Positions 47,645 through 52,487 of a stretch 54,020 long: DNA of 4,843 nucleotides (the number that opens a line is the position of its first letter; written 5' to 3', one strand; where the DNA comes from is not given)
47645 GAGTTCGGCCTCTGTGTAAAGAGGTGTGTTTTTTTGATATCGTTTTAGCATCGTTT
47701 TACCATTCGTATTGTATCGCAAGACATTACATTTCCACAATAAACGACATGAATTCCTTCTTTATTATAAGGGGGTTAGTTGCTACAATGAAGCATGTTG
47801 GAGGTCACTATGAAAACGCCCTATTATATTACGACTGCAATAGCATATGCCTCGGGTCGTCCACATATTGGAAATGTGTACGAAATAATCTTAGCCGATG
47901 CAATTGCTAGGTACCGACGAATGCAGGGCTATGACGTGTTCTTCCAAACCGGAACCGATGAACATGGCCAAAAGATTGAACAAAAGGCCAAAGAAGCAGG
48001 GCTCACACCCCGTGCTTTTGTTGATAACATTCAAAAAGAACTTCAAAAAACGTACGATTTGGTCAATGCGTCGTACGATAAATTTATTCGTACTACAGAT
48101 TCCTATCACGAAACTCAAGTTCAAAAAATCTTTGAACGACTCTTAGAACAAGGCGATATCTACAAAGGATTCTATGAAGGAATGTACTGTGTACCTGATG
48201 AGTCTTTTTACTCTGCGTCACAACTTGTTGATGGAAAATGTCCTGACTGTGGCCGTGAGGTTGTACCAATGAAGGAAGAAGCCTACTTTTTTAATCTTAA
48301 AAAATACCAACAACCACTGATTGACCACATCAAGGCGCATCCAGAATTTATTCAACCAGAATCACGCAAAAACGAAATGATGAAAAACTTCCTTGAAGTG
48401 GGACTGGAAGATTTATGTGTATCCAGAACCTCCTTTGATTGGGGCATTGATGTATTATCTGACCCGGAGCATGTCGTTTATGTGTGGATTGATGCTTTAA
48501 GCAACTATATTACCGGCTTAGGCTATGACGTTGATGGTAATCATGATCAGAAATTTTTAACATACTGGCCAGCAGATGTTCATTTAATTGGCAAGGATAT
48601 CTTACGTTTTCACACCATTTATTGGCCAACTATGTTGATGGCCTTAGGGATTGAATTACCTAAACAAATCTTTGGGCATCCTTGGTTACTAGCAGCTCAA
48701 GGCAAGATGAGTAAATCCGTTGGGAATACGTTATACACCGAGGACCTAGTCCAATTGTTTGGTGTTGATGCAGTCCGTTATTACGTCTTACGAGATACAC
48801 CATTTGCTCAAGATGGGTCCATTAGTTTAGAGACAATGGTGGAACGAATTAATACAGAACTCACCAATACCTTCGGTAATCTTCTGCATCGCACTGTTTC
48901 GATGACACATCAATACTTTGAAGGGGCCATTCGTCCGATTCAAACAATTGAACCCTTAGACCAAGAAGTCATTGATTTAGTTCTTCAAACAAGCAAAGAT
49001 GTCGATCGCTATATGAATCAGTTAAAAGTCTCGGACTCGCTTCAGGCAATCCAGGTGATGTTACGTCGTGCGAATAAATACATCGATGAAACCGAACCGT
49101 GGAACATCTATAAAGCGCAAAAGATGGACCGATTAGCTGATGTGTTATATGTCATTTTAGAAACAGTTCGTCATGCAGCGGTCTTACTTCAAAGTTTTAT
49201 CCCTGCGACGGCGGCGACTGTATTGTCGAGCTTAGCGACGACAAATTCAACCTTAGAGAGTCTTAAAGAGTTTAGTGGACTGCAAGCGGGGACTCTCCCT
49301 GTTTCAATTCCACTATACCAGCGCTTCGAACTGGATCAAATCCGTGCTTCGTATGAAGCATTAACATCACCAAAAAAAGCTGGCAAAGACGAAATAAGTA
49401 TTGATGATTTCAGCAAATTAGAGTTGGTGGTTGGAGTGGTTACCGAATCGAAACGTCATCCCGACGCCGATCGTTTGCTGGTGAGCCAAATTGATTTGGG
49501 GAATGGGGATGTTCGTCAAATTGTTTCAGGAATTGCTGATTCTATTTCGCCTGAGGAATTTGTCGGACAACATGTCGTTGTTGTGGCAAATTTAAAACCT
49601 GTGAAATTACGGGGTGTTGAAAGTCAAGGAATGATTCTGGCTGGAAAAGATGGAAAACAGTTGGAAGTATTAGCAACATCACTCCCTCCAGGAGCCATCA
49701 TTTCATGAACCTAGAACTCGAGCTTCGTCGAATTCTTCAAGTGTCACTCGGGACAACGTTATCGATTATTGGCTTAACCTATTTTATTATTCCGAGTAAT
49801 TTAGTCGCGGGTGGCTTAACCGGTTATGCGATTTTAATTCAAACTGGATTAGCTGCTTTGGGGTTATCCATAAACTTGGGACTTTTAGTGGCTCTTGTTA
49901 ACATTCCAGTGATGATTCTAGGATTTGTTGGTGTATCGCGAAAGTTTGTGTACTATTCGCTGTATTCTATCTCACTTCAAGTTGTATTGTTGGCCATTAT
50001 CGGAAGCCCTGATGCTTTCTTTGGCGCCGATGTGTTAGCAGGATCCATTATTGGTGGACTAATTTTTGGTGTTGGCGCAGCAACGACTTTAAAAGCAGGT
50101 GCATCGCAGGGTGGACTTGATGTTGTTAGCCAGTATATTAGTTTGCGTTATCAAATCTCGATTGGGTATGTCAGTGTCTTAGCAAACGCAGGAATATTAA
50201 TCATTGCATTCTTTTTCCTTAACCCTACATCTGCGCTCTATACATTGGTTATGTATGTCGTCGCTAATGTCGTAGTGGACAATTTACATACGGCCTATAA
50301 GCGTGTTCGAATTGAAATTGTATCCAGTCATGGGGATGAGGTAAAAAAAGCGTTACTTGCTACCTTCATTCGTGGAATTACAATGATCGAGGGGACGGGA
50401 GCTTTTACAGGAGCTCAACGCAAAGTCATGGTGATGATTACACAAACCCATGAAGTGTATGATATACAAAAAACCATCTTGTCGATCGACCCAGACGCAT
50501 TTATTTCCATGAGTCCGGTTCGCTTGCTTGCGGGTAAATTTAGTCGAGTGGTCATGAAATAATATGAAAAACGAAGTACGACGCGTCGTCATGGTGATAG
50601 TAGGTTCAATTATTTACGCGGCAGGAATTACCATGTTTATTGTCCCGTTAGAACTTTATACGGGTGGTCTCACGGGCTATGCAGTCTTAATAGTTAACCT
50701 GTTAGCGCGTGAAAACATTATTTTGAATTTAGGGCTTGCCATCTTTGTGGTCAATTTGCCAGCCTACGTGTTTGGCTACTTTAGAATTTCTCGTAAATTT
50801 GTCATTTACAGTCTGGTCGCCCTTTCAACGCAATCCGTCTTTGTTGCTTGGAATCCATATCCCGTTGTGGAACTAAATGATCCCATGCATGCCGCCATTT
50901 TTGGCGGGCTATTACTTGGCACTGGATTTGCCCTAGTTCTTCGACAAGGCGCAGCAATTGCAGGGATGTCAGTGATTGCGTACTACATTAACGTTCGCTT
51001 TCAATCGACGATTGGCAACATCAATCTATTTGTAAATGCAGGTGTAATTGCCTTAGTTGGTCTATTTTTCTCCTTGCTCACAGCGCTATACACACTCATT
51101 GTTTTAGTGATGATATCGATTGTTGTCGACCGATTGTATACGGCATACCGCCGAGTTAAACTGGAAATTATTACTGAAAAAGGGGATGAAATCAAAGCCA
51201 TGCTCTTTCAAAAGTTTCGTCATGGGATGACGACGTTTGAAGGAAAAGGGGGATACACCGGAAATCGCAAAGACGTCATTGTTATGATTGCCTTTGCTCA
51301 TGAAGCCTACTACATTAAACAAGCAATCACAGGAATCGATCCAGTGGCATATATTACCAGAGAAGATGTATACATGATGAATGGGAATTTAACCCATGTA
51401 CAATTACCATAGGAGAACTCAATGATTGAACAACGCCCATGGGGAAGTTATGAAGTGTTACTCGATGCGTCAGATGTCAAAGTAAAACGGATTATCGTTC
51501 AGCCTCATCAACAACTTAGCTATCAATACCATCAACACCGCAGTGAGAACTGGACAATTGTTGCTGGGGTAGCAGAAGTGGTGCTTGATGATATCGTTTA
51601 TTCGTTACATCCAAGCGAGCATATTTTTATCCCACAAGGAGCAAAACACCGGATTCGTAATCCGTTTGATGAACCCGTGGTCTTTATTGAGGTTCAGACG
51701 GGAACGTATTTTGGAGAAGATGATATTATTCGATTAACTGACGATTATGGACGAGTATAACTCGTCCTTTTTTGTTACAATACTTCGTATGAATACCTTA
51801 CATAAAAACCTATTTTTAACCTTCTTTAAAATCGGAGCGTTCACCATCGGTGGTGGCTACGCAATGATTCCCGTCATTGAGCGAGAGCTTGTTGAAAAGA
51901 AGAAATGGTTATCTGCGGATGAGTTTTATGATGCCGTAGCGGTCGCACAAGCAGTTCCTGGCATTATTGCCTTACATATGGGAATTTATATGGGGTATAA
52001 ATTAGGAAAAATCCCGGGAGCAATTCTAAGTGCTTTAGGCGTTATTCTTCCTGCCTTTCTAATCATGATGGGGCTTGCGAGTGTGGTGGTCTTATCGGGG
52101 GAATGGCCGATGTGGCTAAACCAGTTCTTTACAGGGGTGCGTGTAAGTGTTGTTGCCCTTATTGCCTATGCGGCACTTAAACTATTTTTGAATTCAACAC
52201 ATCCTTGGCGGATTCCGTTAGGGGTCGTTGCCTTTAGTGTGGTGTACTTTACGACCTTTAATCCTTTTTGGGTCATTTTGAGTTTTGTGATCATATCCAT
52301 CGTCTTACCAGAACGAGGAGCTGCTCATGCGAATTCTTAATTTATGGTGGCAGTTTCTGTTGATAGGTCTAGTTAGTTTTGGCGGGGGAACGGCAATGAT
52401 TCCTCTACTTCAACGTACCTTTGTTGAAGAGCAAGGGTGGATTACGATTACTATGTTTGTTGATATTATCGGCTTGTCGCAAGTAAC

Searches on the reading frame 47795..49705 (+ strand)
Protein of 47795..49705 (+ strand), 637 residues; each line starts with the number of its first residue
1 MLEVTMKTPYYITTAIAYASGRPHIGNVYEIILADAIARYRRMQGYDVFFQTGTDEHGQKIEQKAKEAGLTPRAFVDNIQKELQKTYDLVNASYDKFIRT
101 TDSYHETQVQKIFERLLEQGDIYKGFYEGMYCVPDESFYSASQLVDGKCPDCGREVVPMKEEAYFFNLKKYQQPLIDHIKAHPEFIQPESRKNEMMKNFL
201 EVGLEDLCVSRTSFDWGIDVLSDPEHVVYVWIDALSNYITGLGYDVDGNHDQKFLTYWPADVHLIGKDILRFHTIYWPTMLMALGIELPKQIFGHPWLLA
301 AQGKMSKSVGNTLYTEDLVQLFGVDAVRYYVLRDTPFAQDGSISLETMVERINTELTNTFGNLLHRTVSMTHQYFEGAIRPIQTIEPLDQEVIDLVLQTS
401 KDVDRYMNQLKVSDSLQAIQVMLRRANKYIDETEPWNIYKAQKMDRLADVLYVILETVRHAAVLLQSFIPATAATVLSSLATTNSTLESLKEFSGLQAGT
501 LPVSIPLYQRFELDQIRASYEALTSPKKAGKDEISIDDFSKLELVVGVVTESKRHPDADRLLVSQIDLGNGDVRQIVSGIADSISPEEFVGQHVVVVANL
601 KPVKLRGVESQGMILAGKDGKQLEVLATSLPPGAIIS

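Call 46: search_protein_families(library=pfam, proteins=[window:47795-49705:+], max_evalue=0.0001)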
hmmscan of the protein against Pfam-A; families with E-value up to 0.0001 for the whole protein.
window:47795-49705:+ (637 aa): 6 families
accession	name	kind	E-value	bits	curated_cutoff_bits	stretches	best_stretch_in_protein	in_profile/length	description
PF09334.17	tRNA-synt_1g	-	6.1e-112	374.7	20.1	2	160-367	180-390/391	tRNA synthetases class I (M)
PF00133.28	tRNA-synt_1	-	3.3e-32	112.2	22.7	2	7-218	22-241/414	tRNA synthetases class I (I, L, M and V)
PF01588.26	tRNA_bind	-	1.9e-27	95.6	27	1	544-627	1-86/96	Putative tRNA binding domain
PF01406.26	tRNA-synt_1e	-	2.5e-12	47.2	27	1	21-140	21-140/301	tRNA synthetases class I (C) catalytic domain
PF01921.24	tRNA-synt_1f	-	2.2e-09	37.1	27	0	283-349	261-325/360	tRNA synthetases class I (K)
PF19303.5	Anticodon_3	-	1.2e-08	35.5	23.5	1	389-488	11-109/152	Anticodon binding domain of methionyl tRNA ligase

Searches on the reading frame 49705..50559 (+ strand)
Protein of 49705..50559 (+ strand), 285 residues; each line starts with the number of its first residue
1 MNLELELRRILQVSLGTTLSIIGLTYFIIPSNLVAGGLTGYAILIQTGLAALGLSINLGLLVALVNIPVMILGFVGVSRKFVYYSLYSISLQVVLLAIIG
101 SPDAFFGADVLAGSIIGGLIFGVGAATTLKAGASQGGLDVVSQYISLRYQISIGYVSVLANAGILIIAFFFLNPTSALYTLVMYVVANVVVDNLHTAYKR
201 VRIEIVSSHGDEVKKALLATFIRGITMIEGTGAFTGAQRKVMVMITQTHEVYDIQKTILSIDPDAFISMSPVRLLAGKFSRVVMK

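Call 46: search_protein_families(library=pfam, proteins=[window:49705-50559:+], max_evalue=0.0001)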
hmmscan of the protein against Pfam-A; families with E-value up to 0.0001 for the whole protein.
window:49705-50559:+ (285 aa): 2 families
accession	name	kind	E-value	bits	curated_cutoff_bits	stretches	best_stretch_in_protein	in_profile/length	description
PF02588.21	YitT_membrane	-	1.3e-39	136.2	24.3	1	10-217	2-204/205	Uncharacterised 5xTM membrane BCR, YitT family COG1284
PF10035.14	DUF2179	-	4.4e-15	55.7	22.8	1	223-273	1-51/55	Uncharacterized protein conserved in bacteria (DUF2179)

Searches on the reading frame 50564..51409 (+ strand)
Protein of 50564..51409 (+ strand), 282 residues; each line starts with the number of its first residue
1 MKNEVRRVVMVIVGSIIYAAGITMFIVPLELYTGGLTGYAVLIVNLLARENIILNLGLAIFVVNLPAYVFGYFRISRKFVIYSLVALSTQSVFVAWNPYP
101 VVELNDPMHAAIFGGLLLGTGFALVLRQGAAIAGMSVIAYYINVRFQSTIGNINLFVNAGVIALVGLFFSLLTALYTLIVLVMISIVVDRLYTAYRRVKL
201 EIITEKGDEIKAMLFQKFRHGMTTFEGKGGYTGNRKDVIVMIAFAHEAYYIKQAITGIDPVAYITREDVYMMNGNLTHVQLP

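Call 46: search_protein_families(library=pfam, proteins=[window:50564-51409:+], max_evalue=0.0001)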
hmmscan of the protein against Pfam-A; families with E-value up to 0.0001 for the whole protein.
window:50564-51409:+ (282 aa): 2 families
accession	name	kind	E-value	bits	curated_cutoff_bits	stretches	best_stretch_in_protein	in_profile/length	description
PF02588.21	YitT_membrane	-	3.6e-44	151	24.3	1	8-214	2-204/205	Uncharacterised 5xTM membrane BCR, YitT family COG1284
PF10035.14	DUF2179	-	8.4e-11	42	22.8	1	220-272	1-53/55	Uncharacterized protein conserved in bacteria (DUF2179)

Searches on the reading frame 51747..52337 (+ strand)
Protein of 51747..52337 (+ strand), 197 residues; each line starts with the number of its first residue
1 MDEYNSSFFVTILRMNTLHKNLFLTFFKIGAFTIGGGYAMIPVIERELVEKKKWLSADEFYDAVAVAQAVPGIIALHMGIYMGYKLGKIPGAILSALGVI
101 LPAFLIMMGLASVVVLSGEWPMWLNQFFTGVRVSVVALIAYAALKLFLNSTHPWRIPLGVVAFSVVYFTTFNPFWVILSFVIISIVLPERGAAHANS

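Call 46: search_protein_families(library=pfam, proteins=[window:51747-52337:+], max_evalue=0.0001)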
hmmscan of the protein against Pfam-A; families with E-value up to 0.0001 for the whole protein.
window:51747-52337:+ (197 aa): 1 family
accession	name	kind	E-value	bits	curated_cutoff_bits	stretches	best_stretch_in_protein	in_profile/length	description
PF02417.20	Chromate_transp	-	4e-44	151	28.6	1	21-183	2-164/166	Chromate transporter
